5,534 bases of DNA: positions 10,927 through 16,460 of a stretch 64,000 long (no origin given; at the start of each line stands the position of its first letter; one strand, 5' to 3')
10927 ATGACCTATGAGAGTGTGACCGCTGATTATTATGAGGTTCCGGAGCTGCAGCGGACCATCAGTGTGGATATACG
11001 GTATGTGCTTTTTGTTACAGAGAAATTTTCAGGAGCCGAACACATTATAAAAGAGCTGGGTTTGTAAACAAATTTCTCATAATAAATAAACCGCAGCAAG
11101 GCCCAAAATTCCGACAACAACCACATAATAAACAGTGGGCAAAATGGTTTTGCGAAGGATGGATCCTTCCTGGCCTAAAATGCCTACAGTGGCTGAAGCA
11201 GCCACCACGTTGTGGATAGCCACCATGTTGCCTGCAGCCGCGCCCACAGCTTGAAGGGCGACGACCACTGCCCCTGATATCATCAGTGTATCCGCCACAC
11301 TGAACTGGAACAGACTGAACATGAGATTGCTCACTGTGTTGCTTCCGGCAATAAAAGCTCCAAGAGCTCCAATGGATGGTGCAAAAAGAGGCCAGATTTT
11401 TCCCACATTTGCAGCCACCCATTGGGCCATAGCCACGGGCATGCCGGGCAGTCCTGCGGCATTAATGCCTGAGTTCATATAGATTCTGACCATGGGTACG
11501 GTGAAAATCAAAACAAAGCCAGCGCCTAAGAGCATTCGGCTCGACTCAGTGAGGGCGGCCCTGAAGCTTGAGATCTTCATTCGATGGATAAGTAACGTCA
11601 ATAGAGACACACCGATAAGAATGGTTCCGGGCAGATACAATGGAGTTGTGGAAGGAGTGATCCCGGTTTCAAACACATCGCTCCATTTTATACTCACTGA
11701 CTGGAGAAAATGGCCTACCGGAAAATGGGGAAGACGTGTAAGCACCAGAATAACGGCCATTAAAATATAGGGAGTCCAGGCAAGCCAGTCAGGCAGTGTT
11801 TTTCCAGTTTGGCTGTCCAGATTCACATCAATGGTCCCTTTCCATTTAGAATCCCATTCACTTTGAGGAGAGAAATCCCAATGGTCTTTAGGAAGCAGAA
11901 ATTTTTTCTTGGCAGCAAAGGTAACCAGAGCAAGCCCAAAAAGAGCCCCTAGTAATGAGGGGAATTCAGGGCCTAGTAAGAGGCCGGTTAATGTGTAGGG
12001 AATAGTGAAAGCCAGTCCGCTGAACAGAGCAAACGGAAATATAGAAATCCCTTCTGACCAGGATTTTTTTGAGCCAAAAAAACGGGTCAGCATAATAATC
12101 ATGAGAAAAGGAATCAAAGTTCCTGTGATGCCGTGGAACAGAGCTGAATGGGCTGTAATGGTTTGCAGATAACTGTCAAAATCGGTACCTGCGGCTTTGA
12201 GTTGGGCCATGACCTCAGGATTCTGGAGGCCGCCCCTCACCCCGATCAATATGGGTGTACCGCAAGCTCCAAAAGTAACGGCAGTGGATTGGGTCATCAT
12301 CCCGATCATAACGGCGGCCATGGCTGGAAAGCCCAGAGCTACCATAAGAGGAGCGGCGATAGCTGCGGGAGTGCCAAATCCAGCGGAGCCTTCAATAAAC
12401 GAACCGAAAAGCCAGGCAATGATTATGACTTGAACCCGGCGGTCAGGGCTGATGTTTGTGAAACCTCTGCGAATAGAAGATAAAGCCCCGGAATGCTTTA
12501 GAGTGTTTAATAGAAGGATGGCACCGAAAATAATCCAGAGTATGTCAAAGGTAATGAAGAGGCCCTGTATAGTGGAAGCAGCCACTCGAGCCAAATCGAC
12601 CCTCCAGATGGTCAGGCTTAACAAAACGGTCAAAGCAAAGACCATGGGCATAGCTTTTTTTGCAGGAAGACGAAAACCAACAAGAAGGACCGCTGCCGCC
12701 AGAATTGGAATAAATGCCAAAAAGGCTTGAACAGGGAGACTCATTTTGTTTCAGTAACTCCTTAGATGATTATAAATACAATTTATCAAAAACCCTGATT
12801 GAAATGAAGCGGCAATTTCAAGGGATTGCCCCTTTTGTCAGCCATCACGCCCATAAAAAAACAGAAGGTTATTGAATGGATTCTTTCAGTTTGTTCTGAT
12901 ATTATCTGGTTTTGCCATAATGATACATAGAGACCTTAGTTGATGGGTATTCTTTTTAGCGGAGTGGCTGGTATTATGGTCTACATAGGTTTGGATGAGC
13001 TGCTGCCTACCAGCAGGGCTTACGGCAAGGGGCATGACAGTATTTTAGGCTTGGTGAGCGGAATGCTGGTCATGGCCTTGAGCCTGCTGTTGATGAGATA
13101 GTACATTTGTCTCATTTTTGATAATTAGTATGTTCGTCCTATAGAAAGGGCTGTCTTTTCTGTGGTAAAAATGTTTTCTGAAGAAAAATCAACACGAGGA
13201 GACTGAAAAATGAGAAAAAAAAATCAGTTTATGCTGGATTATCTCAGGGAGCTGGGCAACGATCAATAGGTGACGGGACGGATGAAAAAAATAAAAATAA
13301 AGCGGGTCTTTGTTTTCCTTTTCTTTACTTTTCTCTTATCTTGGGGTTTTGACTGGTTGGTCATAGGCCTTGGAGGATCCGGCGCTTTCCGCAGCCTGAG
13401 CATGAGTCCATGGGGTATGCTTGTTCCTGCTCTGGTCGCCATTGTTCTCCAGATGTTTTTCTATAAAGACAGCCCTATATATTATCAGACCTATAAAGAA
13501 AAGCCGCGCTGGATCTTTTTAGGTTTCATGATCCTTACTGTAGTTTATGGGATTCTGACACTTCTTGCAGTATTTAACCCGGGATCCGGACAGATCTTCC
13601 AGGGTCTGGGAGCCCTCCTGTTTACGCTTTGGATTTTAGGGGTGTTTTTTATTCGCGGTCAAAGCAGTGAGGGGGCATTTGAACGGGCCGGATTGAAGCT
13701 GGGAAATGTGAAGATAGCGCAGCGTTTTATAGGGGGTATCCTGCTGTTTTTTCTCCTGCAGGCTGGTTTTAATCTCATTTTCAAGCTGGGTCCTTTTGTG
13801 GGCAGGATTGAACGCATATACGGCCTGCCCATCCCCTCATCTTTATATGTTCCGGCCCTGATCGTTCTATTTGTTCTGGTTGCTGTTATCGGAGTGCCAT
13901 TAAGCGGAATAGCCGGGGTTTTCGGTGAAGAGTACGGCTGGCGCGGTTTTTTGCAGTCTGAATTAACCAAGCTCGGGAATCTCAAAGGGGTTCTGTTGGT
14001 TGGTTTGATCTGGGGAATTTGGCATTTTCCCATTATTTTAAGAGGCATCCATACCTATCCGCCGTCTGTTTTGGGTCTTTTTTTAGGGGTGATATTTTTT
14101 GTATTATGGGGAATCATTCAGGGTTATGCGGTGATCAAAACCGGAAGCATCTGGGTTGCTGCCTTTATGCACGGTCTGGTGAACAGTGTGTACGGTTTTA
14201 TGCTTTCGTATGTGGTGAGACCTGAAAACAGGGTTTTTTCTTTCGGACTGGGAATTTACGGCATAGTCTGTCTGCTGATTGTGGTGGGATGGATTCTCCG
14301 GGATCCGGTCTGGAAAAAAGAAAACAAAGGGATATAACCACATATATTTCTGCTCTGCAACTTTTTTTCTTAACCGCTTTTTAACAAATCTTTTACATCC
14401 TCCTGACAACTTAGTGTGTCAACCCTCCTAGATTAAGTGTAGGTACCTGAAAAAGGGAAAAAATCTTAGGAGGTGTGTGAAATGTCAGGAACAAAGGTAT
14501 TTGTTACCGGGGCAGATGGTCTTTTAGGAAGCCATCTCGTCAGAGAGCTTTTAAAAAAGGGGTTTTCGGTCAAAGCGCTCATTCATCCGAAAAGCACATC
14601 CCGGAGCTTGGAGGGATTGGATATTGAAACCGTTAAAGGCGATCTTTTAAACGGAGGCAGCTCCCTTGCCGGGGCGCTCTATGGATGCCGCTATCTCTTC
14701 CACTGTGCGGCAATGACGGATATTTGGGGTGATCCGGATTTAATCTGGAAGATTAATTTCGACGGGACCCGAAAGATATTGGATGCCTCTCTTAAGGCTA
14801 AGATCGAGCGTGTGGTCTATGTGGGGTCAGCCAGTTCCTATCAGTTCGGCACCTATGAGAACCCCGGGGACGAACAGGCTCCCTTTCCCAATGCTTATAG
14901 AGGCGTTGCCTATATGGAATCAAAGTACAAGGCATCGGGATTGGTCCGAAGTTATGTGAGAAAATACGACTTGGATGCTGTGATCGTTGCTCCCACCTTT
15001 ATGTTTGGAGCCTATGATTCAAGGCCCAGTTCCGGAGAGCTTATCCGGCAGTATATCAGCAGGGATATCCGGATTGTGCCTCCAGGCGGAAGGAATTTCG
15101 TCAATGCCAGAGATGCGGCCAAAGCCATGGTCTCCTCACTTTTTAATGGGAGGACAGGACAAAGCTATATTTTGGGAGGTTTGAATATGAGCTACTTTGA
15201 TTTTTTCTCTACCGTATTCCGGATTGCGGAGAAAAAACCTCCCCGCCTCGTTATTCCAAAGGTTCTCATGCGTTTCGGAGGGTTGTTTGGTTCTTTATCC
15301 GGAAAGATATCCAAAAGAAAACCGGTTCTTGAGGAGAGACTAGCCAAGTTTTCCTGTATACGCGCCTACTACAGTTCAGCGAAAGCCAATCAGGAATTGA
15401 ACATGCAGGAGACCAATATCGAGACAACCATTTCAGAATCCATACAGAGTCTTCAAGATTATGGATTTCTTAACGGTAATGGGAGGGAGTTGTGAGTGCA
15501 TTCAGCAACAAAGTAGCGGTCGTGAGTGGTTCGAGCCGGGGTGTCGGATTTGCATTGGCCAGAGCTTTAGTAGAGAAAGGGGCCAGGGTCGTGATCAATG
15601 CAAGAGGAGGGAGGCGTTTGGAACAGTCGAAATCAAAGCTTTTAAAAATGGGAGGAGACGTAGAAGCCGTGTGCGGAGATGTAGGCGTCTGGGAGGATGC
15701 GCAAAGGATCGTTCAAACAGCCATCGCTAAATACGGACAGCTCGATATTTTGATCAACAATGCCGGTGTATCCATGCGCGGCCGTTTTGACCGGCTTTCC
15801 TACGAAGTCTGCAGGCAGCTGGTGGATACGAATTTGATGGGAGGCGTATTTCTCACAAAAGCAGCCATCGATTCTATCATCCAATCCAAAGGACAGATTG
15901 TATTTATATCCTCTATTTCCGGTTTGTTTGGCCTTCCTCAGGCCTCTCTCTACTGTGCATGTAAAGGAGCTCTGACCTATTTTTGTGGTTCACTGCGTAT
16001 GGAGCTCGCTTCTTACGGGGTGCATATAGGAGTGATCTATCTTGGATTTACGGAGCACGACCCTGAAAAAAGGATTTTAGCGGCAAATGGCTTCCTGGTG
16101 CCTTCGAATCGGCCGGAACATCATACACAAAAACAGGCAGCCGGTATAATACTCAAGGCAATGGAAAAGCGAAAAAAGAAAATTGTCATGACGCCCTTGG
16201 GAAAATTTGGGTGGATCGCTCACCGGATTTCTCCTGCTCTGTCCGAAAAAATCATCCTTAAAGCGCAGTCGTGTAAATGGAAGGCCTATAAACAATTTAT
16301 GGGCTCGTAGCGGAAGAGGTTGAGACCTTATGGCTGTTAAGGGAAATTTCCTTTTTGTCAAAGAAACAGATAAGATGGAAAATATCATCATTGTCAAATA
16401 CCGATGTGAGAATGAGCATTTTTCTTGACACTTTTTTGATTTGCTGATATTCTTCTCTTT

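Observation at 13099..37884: A 19-bp motif repeated three times upstream of exported/membrane genes: candidate regulon of the propeller-LuxR protein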

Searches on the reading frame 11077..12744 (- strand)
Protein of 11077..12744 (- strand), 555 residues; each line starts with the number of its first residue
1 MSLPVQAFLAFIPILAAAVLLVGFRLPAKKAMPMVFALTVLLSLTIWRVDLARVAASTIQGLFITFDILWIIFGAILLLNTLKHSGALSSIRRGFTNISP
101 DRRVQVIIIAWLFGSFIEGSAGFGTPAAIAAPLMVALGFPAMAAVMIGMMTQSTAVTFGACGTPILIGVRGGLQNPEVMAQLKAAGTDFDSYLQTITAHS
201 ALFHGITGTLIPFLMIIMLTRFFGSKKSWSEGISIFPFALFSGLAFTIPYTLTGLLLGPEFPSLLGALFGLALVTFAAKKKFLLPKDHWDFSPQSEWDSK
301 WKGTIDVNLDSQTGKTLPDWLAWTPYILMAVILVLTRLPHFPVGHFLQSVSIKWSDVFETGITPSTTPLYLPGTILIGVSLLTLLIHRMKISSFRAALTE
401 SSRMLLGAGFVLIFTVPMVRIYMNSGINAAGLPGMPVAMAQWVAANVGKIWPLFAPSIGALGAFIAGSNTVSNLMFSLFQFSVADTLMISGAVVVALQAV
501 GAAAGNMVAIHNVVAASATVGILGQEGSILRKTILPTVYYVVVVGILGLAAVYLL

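Call 6: search_protein_families(library=pfam, proteins=[window:11077-12744:-])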
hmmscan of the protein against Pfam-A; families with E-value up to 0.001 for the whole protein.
window:11077-12744:- (555 aa): 1 family
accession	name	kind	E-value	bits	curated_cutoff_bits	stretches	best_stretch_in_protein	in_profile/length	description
PF02652.20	Lactate_perm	-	1.4e-104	351.2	27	1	6-547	2-518/522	L-lactate permease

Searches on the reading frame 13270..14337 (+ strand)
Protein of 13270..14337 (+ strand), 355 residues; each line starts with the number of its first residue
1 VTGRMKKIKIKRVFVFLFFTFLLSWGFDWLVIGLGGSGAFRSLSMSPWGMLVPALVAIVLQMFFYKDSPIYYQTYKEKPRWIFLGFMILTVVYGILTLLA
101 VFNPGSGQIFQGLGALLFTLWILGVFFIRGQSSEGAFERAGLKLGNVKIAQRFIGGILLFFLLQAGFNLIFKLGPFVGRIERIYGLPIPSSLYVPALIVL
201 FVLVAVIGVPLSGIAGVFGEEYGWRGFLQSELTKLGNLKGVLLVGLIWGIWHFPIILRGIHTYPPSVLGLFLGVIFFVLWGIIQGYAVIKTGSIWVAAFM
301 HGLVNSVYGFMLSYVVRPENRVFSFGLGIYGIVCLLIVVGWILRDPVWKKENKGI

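Call 6: search_protein_families(library=pfam, proteins=[window:13270-14337:+])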
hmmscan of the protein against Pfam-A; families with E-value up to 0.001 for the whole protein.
window:13270-14337:+ (355 aa): 1 family
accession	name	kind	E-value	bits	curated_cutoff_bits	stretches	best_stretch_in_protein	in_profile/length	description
PF02517.21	Rce1-like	-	5e-17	62.4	22.4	1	206-306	5-92/93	Type II CAAX prenyl endopeptidase Rce1-like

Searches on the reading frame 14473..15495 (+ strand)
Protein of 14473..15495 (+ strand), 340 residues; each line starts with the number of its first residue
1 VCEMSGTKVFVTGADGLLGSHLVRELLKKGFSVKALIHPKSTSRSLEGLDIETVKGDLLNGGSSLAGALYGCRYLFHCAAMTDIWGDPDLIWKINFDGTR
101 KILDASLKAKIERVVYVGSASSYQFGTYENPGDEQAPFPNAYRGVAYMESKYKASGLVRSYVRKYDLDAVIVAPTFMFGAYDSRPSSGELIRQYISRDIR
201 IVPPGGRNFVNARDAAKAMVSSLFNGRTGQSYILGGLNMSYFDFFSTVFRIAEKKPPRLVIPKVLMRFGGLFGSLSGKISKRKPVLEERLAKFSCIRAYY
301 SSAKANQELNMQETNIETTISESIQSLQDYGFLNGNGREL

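Call 6: search_protein_families(library=pfam, proteins=[window:14473-15495:+])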
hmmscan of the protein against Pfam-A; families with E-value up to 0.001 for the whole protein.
window:14473-15495:+ (340 aa): 8 families
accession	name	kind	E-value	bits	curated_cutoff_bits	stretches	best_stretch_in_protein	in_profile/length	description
PF01370.27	Epimerase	-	8e-31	107.7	20.9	1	9-235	1-240/240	NAD dependent epimerase/dehydratase family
PF01073.25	3Beta_HSD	-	2.4e-16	60.1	22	1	11-182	2-186/280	3-beta hydroxysteroid dehydrogenase/isomerase family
PF13460.12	NAD_binding_10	-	1.1e-15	58.4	27.2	1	13-177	1-146/184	NAD(P)H-binding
PF16363.11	GDP_Man_Dehyd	-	5.4e-14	52.8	27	1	10-233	1-247/332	GDP-mannose 4,6 dehydratase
PF07993.18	NAD_binding_4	-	4e-12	46.3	20.1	1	73-189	90-215/258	Male sterility protein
PF05368.20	NmrA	-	3.9e-09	37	27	1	8-118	4-106/298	NmrA-like family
PF04321.23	RmlD_sub_bind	-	0.00043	19.9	27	1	8-118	2-100/287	RmlD substrate binding domain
PF02719.21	Polysacc_synt_2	-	0.0009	18.9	20.2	0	9-118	1-127/293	Polysaccharide biosynthesis protein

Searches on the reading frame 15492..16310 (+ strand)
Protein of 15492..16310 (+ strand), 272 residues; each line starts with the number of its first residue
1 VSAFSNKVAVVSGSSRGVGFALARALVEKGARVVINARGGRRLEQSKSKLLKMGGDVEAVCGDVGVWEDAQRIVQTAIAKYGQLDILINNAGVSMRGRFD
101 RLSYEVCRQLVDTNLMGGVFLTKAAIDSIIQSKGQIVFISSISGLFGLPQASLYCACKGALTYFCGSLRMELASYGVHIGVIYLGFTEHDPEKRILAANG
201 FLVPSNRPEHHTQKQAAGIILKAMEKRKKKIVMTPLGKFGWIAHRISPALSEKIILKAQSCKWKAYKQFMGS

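Call 13: search_protein_families(library=pfam, proteins=[window:15492-16310:+])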
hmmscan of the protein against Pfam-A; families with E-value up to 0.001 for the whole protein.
window:15492-16310:+ (272 aa): 3 families
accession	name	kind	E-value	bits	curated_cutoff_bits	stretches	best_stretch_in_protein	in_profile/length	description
PF00106.31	adh_short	-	1.2e-46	159.1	26.6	1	7-191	1-186/195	short chain dehydrogenase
PF13561.12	adh_short_C2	-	8.9e-32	111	27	1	15-196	5-185/236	Enoyl-(Acyl carrier protein) reductase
PF08659.16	KR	-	4.3e-15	56.5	22.6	1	10-170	4-165/180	KR domain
